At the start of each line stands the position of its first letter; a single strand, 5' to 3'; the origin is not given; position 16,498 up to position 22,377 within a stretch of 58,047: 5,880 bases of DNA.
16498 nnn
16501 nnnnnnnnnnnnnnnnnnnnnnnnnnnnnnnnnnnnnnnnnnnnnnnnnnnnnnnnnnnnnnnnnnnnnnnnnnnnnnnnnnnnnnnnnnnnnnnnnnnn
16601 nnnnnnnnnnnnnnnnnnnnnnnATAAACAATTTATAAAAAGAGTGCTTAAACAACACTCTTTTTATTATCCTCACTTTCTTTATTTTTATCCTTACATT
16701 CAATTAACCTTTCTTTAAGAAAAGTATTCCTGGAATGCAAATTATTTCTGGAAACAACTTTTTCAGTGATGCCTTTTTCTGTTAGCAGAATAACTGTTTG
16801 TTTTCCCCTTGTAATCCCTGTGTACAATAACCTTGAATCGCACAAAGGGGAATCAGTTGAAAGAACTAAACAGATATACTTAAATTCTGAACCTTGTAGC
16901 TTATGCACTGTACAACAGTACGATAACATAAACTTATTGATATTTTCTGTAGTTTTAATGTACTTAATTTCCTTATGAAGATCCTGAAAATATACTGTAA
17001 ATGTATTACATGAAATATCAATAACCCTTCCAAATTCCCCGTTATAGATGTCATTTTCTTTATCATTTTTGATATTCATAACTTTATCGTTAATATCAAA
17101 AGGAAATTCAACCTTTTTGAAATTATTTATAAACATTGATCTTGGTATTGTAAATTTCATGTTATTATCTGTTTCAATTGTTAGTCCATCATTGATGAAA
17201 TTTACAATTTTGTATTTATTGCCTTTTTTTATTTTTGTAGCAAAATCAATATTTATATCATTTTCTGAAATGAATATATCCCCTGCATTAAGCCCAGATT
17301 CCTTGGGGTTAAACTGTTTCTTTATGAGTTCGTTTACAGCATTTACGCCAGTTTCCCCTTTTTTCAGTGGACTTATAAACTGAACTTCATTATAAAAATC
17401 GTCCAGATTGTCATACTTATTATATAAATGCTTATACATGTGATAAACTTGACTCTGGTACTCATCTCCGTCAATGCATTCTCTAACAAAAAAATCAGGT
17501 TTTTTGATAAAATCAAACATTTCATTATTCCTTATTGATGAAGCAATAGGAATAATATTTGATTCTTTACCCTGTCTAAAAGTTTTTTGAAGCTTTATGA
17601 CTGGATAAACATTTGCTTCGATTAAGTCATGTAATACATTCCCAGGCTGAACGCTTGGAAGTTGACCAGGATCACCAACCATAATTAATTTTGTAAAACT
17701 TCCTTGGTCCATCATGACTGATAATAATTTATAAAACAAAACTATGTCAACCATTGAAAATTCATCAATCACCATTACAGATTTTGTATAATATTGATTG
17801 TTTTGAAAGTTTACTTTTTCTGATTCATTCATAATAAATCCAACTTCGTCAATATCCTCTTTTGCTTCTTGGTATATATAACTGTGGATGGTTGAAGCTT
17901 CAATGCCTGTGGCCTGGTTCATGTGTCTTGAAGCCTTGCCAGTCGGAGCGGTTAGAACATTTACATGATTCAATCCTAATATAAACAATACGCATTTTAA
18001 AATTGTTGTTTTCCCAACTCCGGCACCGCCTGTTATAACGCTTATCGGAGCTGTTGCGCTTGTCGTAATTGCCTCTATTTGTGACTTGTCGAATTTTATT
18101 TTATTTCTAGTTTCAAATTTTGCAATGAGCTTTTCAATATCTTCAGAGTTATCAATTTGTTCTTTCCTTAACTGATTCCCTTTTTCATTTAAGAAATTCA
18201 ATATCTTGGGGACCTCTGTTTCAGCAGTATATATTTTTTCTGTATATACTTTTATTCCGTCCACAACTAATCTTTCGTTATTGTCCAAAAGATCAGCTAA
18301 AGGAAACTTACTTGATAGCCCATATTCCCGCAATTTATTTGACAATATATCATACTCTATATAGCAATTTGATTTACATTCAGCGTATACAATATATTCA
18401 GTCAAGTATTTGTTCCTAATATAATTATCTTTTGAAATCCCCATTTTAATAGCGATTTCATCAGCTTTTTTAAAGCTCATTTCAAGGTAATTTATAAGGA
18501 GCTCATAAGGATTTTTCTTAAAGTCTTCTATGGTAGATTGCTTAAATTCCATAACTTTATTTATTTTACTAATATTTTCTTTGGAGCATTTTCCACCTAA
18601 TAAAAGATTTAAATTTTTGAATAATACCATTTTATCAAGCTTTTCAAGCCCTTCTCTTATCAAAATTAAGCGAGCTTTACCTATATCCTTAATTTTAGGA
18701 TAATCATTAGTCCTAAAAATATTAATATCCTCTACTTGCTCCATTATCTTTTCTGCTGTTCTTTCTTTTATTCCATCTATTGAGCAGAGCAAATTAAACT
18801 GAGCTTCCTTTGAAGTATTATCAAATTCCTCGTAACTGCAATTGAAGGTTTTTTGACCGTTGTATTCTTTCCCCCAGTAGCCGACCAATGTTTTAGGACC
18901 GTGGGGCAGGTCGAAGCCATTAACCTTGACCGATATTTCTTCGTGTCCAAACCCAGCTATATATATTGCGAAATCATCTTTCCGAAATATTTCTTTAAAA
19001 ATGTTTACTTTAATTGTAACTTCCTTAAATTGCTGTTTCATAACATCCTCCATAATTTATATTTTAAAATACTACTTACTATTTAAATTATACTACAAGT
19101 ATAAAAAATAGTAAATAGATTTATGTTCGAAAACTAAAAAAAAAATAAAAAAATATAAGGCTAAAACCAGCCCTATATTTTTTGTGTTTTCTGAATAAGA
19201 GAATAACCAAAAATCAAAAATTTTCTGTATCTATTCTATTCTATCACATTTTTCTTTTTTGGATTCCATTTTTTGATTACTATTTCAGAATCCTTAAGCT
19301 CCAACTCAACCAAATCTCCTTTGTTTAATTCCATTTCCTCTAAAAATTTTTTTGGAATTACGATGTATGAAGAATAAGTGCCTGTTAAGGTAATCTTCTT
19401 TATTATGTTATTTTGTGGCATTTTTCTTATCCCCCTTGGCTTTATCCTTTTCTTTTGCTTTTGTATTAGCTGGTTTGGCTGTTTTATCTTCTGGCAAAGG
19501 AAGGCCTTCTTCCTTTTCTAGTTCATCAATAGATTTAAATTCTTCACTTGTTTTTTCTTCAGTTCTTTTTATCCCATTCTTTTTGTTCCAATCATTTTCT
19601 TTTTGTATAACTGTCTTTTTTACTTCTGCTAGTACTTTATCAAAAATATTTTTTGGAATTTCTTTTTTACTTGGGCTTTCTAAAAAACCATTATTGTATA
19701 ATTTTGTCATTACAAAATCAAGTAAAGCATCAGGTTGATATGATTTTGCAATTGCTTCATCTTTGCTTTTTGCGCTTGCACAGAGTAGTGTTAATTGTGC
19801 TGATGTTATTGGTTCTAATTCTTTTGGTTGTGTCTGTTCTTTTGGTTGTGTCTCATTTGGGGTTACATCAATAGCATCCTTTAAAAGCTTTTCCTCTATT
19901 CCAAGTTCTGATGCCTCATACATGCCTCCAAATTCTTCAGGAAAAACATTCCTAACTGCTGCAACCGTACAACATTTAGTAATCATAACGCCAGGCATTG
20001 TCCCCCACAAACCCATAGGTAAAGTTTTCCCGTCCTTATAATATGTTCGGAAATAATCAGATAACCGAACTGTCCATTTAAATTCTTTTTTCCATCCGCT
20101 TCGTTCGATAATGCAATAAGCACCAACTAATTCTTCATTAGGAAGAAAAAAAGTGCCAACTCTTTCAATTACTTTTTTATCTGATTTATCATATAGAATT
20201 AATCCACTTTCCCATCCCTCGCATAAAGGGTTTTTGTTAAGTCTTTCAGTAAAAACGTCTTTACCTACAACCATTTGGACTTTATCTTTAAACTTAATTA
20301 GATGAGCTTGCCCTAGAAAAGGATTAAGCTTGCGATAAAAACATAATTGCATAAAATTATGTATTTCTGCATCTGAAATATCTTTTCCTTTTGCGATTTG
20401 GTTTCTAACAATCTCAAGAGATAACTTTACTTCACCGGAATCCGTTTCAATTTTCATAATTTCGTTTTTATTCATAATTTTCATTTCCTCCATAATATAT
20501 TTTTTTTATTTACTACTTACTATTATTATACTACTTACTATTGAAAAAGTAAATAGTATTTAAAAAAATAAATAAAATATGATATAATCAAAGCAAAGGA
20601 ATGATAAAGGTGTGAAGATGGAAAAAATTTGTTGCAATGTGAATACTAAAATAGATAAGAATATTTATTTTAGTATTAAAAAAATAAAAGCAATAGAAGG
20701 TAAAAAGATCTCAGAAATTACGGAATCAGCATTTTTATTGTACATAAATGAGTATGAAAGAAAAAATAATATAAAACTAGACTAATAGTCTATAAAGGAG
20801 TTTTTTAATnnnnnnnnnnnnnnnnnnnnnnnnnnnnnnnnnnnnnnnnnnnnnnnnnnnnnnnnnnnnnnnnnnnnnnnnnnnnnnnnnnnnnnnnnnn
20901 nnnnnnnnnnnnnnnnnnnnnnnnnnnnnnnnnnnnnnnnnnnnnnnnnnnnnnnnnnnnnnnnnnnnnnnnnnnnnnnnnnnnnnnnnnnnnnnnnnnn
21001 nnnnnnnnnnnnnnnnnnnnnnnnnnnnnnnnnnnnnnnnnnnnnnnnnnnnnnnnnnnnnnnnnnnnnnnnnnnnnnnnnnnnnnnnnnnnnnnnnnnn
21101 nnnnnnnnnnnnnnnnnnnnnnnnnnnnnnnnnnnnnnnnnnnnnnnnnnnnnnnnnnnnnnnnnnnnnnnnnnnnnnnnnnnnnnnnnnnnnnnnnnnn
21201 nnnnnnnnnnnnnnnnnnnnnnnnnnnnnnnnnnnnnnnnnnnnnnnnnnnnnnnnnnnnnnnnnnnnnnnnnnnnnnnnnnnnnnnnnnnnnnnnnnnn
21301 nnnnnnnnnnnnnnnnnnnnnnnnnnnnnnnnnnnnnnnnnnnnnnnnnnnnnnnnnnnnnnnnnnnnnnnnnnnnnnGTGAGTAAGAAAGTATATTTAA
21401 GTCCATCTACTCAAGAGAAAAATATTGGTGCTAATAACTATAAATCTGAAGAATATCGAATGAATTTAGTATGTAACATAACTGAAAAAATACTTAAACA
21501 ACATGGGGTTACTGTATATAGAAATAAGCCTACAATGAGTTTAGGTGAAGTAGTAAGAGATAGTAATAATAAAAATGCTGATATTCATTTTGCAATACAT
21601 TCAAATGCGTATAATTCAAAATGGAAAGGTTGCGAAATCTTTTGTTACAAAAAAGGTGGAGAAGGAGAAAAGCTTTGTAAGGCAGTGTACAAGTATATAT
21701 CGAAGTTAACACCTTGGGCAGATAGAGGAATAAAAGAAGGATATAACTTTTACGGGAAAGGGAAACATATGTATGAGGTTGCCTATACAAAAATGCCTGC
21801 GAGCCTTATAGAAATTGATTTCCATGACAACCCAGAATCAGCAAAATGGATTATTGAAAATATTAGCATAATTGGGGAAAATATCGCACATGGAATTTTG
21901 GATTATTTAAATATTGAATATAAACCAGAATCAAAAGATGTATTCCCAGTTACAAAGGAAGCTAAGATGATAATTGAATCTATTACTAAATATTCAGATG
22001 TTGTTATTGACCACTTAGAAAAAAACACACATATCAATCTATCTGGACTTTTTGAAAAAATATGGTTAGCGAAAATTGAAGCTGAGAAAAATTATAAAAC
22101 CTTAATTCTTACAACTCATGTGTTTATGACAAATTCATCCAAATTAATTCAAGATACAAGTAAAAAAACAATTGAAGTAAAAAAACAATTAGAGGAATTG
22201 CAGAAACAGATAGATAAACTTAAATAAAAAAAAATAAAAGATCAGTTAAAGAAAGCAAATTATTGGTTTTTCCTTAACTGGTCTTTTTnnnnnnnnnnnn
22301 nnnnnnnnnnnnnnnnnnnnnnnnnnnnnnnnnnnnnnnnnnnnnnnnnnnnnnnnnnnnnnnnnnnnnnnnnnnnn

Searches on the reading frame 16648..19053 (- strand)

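Call 66: search_protein_families(library=pfam, proteins=[window:16648-19053:-], max_evalue=0.001)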
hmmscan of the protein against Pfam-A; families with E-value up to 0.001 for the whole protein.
window:16648-19053:- (801 aa): 8 families
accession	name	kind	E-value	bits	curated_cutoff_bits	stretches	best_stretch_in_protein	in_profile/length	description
PF13604.12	AAA_30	-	2.3e-31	109.4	27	1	322-511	3-172/191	AAA domain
PF13245.12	AAA_19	-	4.1e-30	105.1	25.1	1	325-469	1-133/134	AAA domain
PF01443.25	Viral_helicase1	-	8.1e-12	45.9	21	1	687-758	154-228/228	Viral superfamily 1 RNA helicase core domain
PF14490.11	HHH_RecD2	-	3.8e-11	43.2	27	1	168-228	27-87/92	ATP-dependent RecD2 DNA helicase HHH domain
PF13538.12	UvrD_C_2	-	3e-10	40.2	27.4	1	711-756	2-51/52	UvrD-like helicase C-terminal domain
PF18335.7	SH3_13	-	3.4e-08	33.6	41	1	649-687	23-63/65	ATP-dependent RecD-like DNA helicase SH3 domain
PF05970.20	PIF1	-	2e-05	24.7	25.9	1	335-497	22-192/223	PIF1-like helicase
PF13086.12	AAA_11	-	0.00014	22.1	27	0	321-359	2-41/257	AAA domain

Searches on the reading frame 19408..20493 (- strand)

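Call 66: search_protein_families(library=pfam, proteins=[window:19408-20493:-], max_evalue=0.001)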
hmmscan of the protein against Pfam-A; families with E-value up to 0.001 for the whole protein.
window:19408-20493:- (361 aa): 1 family
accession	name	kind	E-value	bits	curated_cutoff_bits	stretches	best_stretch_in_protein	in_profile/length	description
PF03837.19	RecT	-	3.4e-31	108.8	24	1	22-200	4-190/198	RecT family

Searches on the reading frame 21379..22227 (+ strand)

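Call 66: search_protein_families(library=pfam, proteins=[window:21379-22227:+], max_evalue=0.001)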
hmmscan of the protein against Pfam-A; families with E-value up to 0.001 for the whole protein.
window:21379-22227:+ (282 aa): 1 family
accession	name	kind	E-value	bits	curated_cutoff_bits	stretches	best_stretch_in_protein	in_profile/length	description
PF01520.23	Amidase_3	-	2.4e-19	70.5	27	1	13-174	9-173/174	N-acetylmuramoyl-L-alanine amidase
